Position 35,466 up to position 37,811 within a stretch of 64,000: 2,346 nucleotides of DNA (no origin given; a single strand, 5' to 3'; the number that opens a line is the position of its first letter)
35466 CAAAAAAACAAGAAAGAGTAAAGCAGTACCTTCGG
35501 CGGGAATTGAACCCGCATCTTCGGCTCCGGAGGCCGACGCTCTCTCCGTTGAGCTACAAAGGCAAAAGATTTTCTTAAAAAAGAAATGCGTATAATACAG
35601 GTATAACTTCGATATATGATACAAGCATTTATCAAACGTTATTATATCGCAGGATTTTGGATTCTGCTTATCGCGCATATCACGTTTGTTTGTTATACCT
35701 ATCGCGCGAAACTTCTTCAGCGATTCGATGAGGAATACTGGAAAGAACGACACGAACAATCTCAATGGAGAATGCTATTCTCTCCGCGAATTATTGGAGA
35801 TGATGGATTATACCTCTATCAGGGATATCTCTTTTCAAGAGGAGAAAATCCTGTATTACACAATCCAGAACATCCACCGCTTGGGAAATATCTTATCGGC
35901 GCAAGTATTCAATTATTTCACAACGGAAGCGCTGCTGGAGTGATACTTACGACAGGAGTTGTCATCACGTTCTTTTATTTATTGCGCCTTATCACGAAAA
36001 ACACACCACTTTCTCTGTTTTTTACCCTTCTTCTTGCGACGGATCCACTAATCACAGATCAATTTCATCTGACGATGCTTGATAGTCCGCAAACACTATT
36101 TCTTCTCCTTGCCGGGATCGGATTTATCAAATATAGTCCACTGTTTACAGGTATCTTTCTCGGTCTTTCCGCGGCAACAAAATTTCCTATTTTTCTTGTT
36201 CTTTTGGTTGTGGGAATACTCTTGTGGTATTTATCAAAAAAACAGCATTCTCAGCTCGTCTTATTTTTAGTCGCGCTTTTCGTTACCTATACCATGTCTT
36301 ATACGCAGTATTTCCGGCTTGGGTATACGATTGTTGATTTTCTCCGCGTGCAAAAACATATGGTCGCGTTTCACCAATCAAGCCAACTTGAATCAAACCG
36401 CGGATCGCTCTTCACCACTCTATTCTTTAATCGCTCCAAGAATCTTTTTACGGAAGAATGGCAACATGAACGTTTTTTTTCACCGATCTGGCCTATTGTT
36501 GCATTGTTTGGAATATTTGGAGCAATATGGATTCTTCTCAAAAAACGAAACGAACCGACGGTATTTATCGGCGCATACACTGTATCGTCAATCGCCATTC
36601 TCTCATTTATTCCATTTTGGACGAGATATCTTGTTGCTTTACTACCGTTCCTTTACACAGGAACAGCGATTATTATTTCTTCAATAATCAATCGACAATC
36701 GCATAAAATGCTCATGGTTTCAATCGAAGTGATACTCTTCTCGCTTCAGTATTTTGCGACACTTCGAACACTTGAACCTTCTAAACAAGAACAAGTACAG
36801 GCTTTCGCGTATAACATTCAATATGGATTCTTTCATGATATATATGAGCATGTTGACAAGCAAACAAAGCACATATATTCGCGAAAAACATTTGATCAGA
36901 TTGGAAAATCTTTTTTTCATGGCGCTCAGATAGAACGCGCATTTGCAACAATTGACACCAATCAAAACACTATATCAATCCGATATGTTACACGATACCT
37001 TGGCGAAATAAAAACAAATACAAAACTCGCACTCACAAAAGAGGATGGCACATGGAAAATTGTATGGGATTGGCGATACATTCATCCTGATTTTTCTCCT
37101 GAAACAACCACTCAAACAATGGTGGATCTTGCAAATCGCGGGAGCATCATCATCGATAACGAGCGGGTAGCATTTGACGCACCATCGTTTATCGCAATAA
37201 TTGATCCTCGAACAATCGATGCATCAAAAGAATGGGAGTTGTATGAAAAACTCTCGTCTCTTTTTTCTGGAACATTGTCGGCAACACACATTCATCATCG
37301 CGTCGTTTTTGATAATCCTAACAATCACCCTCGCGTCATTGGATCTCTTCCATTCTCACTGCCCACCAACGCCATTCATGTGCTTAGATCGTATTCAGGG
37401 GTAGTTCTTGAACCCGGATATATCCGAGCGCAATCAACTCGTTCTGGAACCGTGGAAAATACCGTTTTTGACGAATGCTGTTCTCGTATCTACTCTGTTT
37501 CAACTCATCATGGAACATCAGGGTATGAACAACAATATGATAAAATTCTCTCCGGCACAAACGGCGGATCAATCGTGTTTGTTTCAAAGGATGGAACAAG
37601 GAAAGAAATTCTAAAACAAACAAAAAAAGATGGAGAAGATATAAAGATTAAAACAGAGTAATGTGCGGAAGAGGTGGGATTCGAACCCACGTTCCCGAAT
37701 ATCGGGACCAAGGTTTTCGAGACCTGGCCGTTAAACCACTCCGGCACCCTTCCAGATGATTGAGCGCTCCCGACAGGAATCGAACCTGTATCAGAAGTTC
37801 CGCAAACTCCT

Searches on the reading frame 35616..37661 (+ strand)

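Call 8: search_protein_families(library=pfam, proteins=[window:35616-37661:+], max_evalue=0.01)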
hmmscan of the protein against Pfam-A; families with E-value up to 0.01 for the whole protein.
window:35616-37661:+ (681 aa): 4 families
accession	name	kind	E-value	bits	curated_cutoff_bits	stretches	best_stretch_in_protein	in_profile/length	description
PF05223.17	MecA_N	-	6.8e-09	36.5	22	1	391-495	3-115/117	NTF2-like N-terminal transpeptidase domain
PF03717.20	PBP_dimer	-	8.6e-06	26.7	24.4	1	595-662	99-175/180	Penicillin-binding Protein dimerisation domain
PF02366.24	PMT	-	2.1e-05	24.6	22.7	1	110-217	91-211/245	Dolichyl-phosphate-mannose-protein mannosyltransferase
PF13231.12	PMT_2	-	0.00016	22.3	26.1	1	86-224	2-154/160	Dolichyl-phosphate-mannose-protein mannosyltransferase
